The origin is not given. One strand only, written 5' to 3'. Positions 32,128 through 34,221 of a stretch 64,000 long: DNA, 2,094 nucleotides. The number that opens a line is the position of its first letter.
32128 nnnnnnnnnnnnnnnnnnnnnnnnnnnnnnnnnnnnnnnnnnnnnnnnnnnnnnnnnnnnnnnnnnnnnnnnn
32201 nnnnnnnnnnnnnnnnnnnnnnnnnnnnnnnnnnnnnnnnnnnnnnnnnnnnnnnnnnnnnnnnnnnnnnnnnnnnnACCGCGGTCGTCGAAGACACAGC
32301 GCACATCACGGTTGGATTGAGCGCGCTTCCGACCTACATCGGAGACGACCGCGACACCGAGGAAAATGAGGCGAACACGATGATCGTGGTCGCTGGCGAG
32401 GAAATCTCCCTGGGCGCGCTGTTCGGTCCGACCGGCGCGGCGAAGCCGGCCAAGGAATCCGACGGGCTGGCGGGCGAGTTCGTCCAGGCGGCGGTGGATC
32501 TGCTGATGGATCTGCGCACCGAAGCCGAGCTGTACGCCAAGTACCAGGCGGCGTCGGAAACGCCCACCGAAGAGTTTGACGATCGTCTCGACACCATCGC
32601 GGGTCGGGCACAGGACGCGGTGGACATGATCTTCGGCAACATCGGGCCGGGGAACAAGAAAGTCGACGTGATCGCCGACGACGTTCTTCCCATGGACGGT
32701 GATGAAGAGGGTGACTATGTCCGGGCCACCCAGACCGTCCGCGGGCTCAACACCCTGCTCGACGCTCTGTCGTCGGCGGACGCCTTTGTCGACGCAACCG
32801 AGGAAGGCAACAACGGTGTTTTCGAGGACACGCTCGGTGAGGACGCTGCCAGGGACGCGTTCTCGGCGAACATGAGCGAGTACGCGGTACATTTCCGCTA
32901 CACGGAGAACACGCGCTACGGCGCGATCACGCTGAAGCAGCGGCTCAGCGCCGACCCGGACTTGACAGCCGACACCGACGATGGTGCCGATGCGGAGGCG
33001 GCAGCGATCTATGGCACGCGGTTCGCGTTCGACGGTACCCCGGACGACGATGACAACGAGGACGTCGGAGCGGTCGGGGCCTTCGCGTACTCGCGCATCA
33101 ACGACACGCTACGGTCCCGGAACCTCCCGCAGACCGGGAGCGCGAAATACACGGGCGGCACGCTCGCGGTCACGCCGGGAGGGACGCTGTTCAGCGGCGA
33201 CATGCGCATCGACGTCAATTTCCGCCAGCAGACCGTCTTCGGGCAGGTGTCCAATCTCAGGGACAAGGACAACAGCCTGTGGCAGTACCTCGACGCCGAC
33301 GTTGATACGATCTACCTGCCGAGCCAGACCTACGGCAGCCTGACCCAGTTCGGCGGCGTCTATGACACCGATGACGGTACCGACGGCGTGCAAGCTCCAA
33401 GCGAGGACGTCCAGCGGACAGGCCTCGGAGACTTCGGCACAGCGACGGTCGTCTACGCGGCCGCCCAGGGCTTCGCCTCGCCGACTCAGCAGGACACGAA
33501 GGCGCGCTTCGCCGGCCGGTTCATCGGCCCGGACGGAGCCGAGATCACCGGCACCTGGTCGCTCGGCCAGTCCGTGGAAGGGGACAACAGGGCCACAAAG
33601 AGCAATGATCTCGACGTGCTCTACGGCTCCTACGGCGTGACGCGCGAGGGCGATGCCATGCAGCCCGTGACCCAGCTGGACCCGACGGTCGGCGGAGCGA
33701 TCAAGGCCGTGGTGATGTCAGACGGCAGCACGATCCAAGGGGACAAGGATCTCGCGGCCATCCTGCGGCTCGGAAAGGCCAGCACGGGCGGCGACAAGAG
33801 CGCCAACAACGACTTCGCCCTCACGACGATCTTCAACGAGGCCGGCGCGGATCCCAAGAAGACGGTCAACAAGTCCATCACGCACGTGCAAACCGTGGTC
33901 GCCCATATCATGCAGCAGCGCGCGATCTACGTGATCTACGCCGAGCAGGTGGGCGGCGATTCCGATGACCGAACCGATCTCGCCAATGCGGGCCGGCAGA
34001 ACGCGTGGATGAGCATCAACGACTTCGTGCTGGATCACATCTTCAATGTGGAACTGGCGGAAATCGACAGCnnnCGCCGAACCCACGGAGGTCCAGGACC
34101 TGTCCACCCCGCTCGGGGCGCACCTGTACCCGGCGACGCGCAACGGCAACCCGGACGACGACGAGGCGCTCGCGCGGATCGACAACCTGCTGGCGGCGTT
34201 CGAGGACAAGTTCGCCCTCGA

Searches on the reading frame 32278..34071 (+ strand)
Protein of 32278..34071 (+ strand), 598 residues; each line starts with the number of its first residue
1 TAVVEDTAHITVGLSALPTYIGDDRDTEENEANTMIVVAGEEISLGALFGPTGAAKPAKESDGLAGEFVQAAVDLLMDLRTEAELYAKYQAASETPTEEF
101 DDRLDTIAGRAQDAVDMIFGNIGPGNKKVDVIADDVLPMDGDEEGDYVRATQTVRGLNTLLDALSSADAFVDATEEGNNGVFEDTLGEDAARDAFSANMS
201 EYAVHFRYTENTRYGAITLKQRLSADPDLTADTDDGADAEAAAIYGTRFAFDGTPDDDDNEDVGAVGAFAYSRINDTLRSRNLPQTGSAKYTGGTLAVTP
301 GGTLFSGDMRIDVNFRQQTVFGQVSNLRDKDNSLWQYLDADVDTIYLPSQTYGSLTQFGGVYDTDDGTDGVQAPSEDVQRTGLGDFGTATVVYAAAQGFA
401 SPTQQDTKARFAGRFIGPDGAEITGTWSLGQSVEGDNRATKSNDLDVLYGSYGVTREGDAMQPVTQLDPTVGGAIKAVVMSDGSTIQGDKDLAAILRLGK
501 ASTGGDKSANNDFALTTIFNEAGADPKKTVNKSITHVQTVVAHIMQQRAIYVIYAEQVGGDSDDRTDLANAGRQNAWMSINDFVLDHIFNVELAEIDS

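Call 51: search_solved_structures(query=window:32278-34071:+, max_evalue=1)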
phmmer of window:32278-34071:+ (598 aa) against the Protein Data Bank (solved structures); distinct sequences matched with E-value up to 1: 0.
